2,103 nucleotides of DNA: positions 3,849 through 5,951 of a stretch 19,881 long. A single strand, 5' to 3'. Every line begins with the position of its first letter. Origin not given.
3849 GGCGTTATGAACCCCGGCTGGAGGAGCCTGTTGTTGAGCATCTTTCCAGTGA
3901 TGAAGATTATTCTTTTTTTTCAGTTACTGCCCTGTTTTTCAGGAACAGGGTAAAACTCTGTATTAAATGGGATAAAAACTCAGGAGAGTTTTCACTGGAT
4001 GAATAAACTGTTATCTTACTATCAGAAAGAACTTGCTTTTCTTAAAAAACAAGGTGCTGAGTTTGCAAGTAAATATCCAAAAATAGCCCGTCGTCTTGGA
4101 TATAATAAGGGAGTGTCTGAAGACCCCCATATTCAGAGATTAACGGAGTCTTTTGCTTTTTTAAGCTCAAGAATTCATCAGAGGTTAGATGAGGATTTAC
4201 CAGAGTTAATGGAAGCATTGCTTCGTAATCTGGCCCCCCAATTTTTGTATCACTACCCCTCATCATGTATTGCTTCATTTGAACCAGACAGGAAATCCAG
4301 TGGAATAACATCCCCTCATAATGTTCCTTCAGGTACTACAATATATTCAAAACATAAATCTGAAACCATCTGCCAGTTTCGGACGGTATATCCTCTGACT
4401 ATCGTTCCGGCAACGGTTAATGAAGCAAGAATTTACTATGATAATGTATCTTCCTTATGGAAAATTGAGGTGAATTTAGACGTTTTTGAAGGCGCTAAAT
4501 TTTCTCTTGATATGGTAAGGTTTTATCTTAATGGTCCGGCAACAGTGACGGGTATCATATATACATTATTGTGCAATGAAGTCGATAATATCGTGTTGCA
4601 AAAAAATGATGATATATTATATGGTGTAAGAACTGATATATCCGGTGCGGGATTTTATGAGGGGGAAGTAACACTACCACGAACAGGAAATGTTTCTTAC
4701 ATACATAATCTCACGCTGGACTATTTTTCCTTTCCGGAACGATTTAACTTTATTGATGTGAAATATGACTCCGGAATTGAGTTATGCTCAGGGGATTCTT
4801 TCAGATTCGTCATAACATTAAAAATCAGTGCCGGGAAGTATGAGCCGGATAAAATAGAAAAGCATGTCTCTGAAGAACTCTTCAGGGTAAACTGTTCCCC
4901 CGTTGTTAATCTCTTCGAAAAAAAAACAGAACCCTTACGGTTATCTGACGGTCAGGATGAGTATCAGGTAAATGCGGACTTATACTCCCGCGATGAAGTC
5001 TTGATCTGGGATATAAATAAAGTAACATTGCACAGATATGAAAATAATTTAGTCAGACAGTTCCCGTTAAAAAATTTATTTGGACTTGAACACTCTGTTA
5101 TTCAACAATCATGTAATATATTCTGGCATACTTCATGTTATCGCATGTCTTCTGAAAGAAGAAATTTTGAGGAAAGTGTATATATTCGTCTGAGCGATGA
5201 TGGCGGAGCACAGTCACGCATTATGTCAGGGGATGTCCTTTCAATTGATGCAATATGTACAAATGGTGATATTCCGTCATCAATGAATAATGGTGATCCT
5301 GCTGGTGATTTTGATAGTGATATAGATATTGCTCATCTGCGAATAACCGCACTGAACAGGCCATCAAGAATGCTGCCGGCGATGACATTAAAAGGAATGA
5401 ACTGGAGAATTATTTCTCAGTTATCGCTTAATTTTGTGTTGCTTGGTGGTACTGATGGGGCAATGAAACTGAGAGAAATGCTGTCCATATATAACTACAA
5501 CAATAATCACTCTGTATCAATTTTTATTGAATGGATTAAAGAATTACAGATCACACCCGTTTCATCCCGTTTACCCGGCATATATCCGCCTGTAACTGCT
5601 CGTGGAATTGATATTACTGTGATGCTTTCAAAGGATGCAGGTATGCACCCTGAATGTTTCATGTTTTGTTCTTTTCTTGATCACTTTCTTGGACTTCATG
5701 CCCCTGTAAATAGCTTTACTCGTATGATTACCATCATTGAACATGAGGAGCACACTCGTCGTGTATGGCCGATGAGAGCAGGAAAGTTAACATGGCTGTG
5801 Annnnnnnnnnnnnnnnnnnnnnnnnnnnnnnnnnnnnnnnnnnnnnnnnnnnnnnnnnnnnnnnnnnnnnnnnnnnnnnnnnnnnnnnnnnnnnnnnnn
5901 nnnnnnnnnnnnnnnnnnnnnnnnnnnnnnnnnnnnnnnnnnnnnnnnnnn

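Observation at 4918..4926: Homopolymeric A tracts inside coding sequence (A9 in tssF; also A9 in the unknown ORF at 9145-9153, A8 in clpV at 19443-19450)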

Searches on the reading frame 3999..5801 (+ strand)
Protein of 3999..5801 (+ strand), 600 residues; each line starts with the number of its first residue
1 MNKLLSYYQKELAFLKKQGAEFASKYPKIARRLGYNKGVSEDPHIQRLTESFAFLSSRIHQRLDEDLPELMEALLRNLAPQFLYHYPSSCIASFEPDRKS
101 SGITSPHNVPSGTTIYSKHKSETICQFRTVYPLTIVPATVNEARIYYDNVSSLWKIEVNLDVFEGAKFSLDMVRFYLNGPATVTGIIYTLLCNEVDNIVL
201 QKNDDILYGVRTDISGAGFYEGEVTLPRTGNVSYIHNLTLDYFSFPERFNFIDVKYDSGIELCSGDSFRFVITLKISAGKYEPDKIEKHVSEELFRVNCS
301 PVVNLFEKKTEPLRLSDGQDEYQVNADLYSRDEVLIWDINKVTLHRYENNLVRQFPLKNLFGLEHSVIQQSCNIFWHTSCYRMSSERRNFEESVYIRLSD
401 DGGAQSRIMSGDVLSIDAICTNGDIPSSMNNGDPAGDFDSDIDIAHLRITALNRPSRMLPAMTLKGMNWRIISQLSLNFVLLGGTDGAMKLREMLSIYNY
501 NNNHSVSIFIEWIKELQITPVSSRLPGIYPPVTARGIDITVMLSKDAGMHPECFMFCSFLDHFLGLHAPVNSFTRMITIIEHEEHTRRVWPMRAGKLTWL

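Call 8: search_protein_families(proteins=[window:3999-5801:+], library=ncbifam)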
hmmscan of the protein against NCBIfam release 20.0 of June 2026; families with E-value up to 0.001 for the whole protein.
window:3999-5801:+ (600 aa): 2 families
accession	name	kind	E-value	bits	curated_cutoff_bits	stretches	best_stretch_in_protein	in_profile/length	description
TIGR03359.1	VI_chp_6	equivalog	2.2e-134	449.6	260.3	1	4-599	1-599/600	type VI secretion system baseplate subunit TssF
NF041246.1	T6SS_IglH_TssF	exception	9.3e-07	28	75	0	46-149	1-101/464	type VI secretion system baseplate subunit TssF/IglH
